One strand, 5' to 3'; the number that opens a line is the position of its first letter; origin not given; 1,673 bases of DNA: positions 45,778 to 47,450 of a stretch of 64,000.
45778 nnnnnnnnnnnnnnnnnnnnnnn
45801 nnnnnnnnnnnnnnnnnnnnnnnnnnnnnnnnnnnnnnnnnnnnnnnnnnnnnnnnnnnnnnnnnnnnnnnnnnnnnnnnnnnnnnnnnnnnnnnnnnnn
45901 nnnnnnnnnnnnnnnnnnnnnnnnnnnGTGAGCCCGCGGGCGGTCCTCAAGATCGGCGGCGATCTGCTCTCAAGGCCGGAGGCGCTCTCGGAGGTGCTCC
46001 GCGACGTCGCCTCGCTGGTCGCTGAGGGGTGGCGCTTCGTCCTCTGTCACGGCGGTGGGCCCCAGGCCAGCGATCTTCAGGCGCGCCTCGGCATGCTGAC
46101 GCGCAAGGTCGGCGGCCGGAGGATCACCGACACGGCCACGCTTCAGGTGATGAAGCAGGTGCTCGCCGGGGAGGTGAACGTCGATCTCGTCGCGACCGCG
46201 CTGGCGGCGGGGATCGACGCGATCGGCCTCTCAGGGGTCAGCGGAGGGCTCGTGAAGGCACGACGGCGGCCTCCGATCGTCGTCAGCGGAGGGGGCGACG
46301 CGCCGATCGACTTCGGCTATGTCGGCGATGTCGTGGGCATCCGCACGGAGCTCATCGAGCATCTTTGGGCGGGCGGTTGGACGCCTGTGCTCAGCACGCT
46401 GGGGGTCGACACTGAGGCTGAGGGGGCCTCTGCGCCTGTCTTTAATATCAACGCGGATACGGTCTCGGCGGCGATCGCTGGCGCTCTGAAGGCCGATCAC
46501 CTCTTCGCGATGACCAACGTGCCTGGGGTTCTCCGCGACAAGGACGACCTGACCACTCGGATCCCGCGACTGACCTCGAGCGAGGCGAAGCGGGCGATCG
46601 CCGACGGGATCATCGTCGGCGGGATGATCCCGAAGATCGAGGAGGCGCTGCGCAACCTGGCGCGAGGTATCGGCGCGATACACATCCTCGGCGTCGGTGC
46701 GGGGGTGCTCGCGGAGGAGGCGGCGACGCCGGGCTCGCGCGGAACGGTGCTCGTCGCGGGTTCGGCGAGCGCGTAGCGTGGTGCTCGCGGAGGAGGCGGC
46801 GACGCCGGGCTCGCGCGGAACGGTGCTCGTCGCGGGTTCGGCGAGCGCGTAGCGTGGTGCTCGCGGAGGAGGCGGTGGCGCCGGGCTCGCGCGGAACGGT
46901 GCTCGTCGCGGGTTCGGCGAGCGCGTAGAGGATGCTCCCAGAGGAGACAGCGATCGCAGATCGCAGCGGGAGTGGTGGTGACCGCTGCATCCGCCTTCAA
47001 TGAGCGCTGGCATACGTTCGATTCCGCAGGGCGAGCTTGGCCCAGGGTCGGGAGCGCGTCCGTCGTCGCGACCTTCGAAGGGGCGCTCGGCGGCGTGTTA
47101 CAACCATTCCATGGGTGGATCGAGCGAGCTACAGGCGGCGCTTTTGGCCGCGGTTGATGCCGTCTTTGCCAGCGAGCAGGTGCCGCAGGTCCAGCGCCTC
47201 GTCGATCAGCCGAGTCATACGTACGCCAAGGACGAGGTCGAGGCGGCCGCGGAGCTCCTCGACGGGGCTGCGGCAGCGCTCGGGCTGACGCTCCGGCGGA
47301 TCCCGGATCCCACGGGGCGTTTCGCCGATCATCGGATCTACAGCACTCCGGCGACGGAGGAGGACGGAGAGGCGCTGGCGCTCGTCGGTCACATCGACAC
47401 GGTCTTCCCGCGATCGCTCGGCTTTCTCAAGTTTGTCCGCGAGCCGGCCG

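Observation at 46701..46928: Near-perfect 76-bp tandem triplication of the argB 3-prime terminus, including the stop codon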

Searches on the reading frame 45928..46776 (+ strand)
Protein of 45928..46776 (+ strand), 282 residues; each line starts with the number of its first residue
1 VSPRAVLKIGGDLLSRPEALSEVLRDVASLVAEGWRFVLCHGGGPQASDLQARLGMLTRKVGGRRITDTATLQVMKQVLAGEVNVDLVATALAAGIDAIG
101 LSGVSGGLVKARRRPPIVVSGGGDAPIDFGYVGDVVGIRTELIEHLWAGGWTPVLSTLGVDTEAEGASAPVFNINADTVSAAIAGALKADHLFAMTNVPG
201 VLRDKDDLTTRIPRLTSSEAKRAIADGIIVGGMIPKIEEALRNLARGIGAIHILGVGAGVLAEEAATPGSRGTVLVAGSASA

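Call 9: search_protein_families(library=ncbifam, proteins=[window:45928-46776:+])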
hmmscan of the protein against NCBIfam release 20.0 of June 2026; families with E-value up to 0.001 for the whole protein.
window:45928-46776:+ (282 aa): 15 families
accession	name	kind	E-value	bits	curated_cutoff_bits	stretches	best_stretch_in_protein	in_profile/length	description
TIGR00761.1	argB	equivalog_domain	1e-54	185.5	151.3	1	5-253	2-231/231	acetylglutamate kinase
NF010661.0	PRK14058.1-3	equivalog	6.2e-35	120.6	251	1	5-247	3-244/283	acetylglutamate/acetylaminoadipate kinase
NF010659.0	PRK14058.1-1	equivalog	2e-34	118.9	223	1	6-251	3-244/267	[LysW]-aminoadipate kinase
NF010662.0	PRK14058.1-4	equivalog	5.5e-30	104.4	194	1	6-276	3-262/264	[LysW]-aminoadipate/[LysW]-glutamate kinase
NF003641.0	PRK05279.1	equivalog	2.7e-20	72.6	344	1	6-276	29-290/441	amino-acid N-acetyltransferase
TIGR01890.1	N-Ac-Glu-synth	equivalog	4.5e-20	72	202.85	1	6-276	21-278/429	amino-acid N-acetyltransferase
NF003387.0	PRK04531.1-2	equivalog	5.3e-19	68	426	1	5-244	39-255/441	acetylglutamate kinase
NF003386.0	PRK04531.1-1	equivalog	3.1e-10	39.5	417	1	5-242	44-258/442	acetylglutamate kinase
NF010660.0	PRK14058.1-2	equivalog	8.4e-10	38.9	241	1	6-214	3-205/249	[LysW]-aminoadipate/[LysW]-glutamate kinase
NF009008.0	PRK12354.1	subfamily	4.2e-07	29.4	361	1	173-267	202-296/308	carbamate kinase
TIGR00746.1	arcC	equivalog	1.3e-06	27.7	358.25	0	173-242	207-278/309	carbamate kinase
NF009007.0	PRK12352.1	subfamily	2.7e-06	26.5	266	0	173-250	213-292/316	carbamate kinase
NF040647.1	IPPK_Arch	equivalog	3.6e-05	23.2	120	0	141-273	122-257/259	isopentenyl phosphate kinase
TIGR02076.1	pyrH_arch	equivalog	8.5e-05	22.3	158.05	0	176-227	118-172/222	UMP kinase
TIGR01027.1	proB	equivalog_domain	0.00044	19.5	186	0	176-255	145-232/363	glutamate 5-kinase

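Call 10: find_related_loci(query=window:45928-46773:+, collection=genome_contigs, flank=4000)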
Query window:45928-46773:+ (282 aa) in genome_contigs; peptide patterns used: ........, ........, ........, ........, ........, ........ (x = any residue, [..] = any of these).
204 stretches matched a pattern; 17 encode a relative of the query (tblastn E <= 1e-3); 17 distinct loci.
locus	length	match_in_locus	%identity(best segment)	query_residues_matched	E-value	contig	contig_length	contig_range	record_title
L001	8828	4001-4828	81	1-276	2e-145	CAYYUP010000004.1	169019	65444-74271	MAG TPA_asm: uncultured Nannocystis sp. isolate binchicken_co67_189 genome assembly, contig: NODE_21_length_169019_cov_8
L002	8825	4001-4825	81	2-276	1e-138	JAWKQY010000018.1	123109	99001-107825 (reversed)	MAG: Nannocystaceae bacterium isolate AC1.67 AC1.67.fa-18, whole genome shotgun sequence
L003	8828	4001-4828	61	3-276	3e-109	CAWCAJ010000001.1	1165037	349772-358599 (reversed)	MAG: uncultured Planctomycetia bacterium isolate MFD03804.bin.1.4 genome assembly, contig: contig_10147, whole genome sh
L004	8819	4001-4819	68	5-277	7e-107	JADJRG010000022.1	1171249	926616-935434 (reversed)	MAG: Nannocystis sp. isolate Fred_18-Q3-R57-64_MAXAC.384 tig00350881-10-11703410, whole genome shotgun sequence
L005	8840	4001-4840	67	3-282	1e-106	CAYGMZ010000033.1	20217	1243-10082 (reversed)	MAG TPA_asm: uncultured Nannocystaceae bacterium isolate ERP116193_co2_37 genome assembly, contig: NODE_6546_length_2021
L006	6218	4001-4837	61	1-277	4e-105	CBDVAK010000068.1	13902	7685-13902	MAG TPA_asm: uncultured Candidatus Competibacteraceae bacterium isolate SRR22302373_binner13_Refined_115 genome assembly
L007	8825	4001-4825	61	4-276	9e-104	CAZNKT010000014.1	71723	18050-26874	MAG TPA_asm: uncultured Pirellulales bacterium isolate SRP214966_co2_128 genome assembly, contig: NODE_308_length_71723_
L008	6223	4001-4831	63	2-276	7e-100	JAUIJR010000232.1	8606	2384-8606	MAG: Polyangia bacterium isolate Co_bin.322 NODE_46183_length_8606_cov_1.371388, whole genome shotgun sequence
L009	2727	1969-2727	63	3-253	1e-101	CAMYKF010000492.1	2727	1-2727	MAG: uncultured Pirellulaceae bacterium isolate FCS_M_Planctomycetota_04 genome assembly, contig: scaffold_46022, whole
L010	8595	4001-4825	61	3-275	4e-97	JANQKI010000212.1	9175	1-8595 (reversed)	MAG: Opitutaceae bacterium isolate PL25a_bin.151 k99_3644846, whole genome shotgun sequence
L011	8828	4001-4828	61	3-277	5e-90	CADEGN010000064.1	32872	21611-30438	MAG: uncultured Myxococcales bacterium isolate Myxococcales sp. RBC066 genome assembly, contig: MAG066_64, whole genome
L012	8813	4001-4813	58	5-275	2e-85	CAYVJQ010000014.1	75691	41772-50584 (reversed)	MAG TPA_asm: uncultured Nannocystaceae bacterium isolate binchicken_co67_24 genome assembly, contig: NODE_233_length_756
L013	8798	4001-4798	56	5-277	6e-77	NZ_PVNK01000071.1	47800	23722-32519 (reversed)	Enhygromyxa salina strain SWB005 ENSA5_contig000071, whole genome shotgun sequence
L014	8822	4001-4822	54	3-276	3e-71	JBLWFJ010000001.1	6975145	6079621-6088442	Nannocystaceae bacterium ST9 contig_1_pilon, whole genome shotgun sequence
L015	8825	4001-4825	54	5-279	2e-72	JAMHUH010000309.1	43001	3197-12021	MAG: Nannocystaceae bacterium isolate ST_AS_metabat.41 k201_647507, whole genome shotgun sequence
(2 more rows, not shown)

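Call 13: find_encoding_contigs(protein=window:45928-46776:+, flank=3000, max_places=10)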
Protein window:45928-46776:+ (282 aa): no gene with exactly this product is on record in the collection.

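Call 15: find_homologous_proteins(query=window:45928-46773:+, max_evalue=1e-60)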
Query window:45928-46773:+ (282 aa): 1442 proteins with E <= 1e-60 among 8000 candidates; the best 120 are listed.
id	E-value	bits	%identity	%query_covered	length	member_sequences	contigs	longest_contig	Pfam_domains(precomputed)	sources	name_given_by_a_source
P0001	1.4e-170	584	99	100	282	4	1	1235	PF00696.34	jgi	jgi:acetylglutamate kinase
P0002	2.9e-167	573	98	100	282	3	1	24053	PF00696.34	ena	-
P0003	1.1e-157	541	91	100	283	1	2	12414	PF00696.34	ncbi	-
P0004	1.1e-147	509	86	100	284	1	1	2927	PF00696.34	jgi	-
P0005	7.1e-142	489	82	97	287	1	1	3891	PF00696.34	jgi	jgi:acetylglutamate kinase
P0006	1.2e-138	479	80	100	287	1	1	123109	PF00696.34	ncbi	ncbi:MAG: acetylglutamate kinase [Nannocystaceae bacterium]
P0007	2.1e-138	478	83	98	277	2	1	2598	PF00696.34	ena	-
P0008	2.7e-137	474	81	98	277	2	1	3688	PF00696.34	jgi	-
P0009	2.0e-136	472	82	98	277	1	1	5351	PF00696.34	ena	-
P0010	1.2e-132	459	78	97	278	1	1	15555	PF00696.34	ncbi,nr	ncbi:MAG: acetylglutamate kinase [Myxococcales bacterium]|nr:acetylglutamate kinase [Myxococcales ba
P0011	2.5e-128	445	74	100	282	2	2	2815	PF00696.34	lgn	-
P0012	2.1e-122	426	71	100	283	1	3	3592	PF00696.34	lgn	-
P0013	1.3e-118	413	72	98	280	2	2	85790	PF00696.34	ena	-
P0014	3.4e-117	408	72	98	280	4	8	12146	PF00696.34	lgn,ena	-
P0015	3.3e-116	405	72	97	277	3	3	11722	PF00696.34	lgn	-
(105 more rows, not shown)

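Call 16: find_encoding_contigs(protein=P0002, flank=3000, max_places=6)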
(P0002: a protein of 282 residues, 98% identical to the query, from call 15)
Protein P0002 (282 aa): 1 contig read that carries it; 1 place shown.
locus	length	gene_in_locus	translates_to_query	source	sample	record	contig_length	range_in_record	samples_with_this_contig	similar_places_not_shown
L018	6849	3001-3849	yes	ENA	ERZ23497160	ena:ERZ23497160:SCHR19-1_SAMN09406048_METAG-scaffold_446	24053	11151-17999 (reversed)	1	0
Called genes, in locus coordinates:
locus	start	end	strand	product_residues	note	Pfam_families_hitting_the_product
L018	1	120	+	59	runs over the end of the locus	-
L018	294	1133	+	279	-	-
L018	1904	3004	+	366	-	PF01118:Semialdhyde_dh, PF22698:Semialdhyde_dhC_1, PF02774:Semialdhyde_dhC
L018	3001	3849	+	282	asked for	PF00696:AA_kinase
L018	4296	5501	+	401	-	PF04389:Peptidase_M28 (weak), PF01546:Peptidase_M20, PF07687:M20_dimer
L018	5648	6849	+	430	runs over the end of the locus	PF01595:CNNM, PF00571:CBS, PF03471:CorC_HlyC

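Call 17: find_encoding_contigs(protein=P0001, flank=3000, max_places=6)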
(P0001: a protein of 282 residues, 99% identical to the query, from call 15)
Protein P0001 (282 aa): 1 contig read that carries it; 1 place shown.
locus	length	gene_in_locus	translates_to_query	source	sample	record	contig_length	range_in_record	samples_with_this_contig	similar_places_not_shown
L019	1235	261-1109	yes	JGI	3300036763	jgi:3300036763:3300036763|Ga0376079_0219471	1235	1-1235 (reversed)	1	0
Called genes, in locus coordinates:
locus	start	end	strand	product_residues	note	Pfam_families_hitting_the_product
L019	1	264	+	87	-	?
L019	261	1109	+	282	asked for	PF00696:AA_kinase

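Call 18: find_encoding_contigs(protein=P0003, flank=3000, max_places=6)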
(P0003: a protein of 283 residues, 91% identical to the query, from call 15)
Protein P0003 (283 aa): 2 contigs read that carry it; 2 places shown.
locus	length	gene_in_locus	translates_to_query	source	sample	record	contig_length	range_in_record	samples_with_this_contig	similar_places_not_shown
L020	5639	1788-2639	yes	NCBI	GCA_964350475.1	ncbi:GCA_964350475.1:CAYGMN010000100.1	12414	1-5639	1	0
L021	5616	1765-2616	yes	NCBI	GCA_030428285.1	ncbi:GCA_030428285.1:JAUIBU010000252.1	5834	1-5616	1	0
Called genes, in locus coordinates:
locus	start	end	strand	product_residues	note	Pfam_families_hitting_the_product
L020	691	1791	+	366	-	PF01118:Semialdhyde_dh, PF22698:Semialdhyde_dhC_1, PF02774:Semialdhyde_dhC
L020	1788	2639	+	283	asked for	PF00696:AA_kinase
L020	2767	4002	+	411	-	PF01546:Peptidase_M20, PF07687:M20_dimer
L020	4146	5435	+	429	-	PF01595:CNNM, PF00571:CBS, PF03471:CorC_HlyC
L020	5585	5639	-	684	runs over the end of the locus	PF00432:Prenyltrans (faint), PF13249:SQHop_cyclase_N, PF13243:SQHop_cyclase_C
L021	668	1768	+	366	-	PF01118:Semialdhyde_dh, PF22698:Semialdhyde_dhC_1, PF02774:Semialdhyde_dhC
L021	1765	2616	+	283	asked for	PF00696:AA_kinase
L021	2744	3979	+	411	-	PF01546:Peptidase_M20, PF07687:M20_dimer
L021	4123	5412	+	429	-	PF01595:CNNM, PF00571:CBS, PF03471:CorC_HlyC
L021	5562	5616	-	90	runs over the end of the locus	?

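Call 19: find_encoding_contigs(protein=P0004, flank=3000, max_places=6)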
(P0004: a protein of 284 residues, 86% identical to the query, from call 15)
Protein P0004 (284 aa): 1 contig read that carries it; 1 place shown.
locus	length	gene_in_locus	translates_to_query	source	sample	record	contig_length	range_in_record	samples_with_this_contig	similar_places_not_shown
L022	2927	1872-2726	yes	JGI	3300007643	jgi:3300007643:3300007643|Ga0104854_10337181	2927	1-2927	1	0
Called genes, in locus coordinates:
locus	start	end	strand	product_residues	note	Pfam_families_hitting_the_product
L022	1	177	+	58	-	?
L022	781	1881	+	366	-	PF01118:Semialdhyde_dh, PF22698:Semialdhyde_dhC_1, PF02774:Semialdhyde_dhC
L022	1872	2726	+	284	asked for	PF00696:AA_kinase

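Call 33: find_encoding_contigs(protein=P0002, flank=10000, max_places=2)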
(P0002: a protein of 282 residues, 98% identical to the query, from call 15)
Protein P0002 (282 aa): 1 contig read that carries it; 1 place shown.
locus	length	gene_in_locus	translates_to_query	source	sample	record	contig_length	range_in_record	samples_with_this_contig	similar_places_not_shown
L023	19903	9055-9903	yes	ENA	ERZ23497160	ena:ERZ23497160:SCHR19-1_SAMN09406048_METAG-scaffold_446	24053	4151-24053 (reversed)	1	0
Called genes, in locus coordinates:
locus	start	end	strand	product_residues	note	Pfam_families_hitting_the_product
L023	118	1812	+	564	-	PF00072:Response_reg (faint), PF00158:Sigma54_activat, PF14532:Sigma54_activ_2, PF07728:AAA_5 (weak)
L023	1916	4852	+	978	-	PF00515:TPR_1 (faint), PF07719:TPR_2 (faint), PF13181:TPR_8 (faint), PF13414:TPR_11 (faint), PF13424:TPR_12 (faint), PF13428:TPR_14 (faint), PF13431:TPR_17 (faint), PF13432:TPR_16 (weak), +4 more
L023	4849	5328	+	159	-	-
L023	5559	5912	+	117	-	PF03061:4HBT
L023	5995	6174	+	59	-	-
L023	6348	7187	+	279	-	-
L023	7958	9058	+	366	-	PF01118:Semialdhyde_dh, PF22698:Semialdhyde_dhC_1, PF02774:Semialdhyde_dhC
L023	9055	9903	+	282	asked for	PF00696:AA_kinase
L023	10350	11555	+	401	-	PF04389:Peptidase_M28 (weak), PF01546:Peptidase_M20, PF07687:M20_dimer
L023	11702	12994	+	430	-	PF01595:CNNM, PF00571:CBS, PF03471:CorC_HlyC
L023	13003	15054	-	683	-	PF00432:Prenyltrans (faint), PF13249:SQHop_cyclase_N, PF13243:SQHop_cyclase_C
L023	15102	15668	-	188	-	PF13489:Methyltransf_23, PF13847:Methyltransf_31, PF08241:Methyltransf_11, PF08242:Methyltransf_12, PF13649:Methyltransf_25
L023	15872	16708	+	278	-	-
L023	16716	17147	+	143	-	-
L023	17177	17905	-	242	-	-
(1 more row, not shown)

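Call 34: find_encoding_contigs(protein=P0003, flank=10000, max_places=2)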
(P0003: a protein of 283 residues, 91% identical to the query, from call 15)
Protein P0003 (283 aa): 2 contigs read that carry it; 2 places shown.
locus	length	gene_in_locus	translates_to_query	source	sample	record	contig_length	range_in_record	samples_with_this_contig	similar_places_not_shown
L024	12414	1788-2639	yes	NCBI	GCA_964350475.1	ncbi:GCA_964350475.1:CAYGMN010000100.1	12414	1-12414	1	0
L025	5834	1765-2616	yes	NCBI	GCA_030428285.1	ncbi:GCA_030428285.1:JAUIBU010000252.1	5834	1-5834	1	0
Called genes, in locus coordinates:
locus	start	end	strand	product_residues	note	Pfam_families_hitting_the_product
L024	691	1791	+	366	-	PF01118:Semialdhyde_dh, PF22698:Semialdhyde_dhC_1, PF02774:Semialdhyde_dhC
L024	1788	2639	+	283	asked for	PF00696:AA_kinase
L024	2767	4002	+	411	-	PF01546:Peptidase_M20, PF07687:M20_dimer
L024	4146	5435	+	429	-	PF01595:CNNM, PF00571:CBS, PF03471:CorC_HlyC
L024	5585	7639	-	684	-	PF00432:Prenyltrans (faint), PF13249:SQHop_cyclase_N, PF13243:SQHop_cyclase_C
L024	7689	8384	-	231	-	PF13489:Methyltransf_23, PF13847:Methyltransf_31, PF08241:Methyltransf_11, PF08242:Methyltransf_12, PF13649:Methyltransf_25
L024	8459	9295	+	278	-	-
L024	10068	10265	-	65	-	-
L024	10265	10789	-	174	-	-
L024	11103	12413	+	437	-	?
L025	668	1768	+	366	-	PF01118:Semialdhyde_dh, PF22698:Semialdhyde_dhC_1, PF02774:Semialdhyde_dhC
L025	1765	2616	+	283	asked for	PF00696:AA_kinase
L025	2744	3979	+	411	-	PF01546:Peptidase_M20, PF07687:M20_dimer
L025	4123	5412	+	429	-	PF01595:CNNM, PF00571:CBS, PF03471:CorC_HlyC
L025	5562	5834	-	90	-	?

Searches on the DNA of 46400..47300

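Call 25: search_rna_families(source=window, start=46400, end=47300, threshold=evalue, max_evalue=1)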
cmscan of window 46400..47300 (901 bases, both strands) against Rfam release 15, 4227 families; matches with E-value up to 1: 1.
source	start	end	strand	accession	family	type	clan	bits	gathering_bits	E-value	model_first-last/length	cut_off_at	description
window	46463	46509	-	RF01129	sR44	Gene; snRNA; snoRNA; CD-box;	-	15.4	45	0.44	1-55/55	no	Small nucleolar RNA sR44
